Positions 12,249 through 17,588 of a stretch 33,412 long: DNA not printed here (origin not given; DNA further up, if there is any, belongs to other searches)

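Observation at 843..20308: Recurrent near-palindromic box (about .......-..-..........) upstream of almost every envelope gene: candidate undescribed regulon signal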

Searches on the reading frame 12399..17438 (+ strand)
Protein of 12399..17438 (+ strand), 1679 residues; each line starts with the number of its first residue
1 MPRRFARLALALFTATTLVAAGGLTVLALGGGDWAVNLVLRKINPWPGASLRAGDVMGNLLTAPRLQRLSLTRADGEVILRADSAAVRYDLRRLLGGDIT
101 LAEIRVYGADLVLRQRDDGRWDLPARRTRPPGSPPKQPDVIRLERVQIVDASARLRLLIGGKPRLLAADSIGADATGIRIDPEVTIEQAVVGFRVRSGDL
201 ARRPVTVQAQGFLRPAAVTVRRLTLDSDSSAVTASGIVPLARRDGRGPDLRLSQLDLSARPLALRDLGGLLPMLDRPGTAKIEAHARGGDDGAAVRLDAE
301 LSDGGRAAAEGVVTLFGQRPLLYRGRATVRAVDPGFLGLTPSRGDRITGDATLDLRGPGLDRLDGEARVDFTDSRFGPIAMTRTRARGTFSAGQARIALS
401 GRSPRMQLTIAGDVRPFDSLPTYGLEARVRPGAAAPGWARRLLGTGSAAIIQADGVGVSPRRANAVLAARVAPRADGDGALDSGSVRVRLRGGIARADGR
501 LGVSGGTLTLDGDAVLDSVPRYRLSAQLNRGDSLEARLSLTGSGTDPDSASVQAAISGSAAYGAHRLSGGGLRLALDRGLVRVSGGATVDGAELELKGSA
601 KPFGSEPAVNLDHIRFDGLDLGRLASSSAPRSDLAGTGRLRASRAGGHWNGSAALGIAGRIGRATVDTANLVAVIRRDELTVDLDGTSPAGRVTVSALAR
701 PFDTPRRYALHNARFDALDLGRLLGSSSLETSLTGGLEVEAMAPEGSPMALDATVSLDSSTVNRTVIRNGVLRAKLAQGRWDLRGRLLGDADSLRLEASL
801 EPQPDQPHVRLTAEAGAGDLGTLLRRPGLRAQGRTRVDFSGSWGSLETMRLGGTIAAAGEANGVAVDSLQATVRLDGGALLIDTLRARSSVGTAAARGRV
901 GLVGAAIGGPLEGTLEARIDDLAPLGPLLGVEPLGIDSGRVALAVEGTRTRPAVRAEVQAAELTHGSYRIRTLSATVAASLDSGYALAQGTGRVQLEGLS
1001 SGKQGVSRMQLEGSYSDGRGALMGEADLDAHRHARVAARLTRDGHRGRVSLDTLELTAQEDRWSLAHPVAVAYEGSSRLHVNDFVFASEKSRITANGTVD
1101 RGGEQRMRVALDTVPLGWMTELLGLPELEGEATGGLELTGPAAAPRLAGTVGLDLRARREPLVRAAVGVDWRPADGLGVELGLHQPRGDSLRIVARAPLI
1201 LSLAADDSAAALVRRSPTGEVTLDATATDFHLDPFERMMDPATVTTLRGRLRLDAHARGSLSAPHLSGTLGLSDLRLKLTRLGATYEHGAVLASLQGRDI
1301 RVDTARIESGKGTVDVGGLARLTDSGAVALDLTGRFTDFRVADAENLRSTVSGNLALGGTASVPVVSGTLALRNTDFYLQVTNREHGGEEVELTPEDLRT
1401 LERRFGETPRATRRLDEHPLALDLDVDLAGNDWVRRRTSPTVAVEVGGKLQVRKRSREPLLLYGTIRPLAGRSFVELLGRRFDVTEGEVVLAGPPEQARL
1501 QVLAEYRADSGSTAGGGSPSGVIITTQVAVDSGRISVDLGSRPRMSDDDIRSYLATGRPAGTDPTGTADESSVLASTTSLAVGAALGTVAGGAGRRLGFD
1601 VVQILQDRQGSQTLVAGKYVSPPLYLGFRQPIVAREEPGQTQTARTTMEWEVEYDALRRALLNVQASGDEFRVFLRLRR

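Call 9: search_protein_families(library=pfam, proteins=[window:12399-17438:+], max_evalue=0.01)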
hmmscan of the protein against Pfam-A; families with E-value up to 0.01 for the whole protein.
window:12399-17438:+ (1679 aa): 2 families
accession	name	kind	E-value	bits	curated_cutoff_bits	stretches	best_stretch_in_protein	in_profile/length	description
PF04357.19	TamB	-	3e-39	135.8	22.4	1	1309-1662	8-361/381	TamB, inner membrane protein subunit of TAM complex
PF05359.17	DUF748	-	0.0017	16.9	50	0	65-153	71-164/1037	Domain of Unknown Function (DUF748)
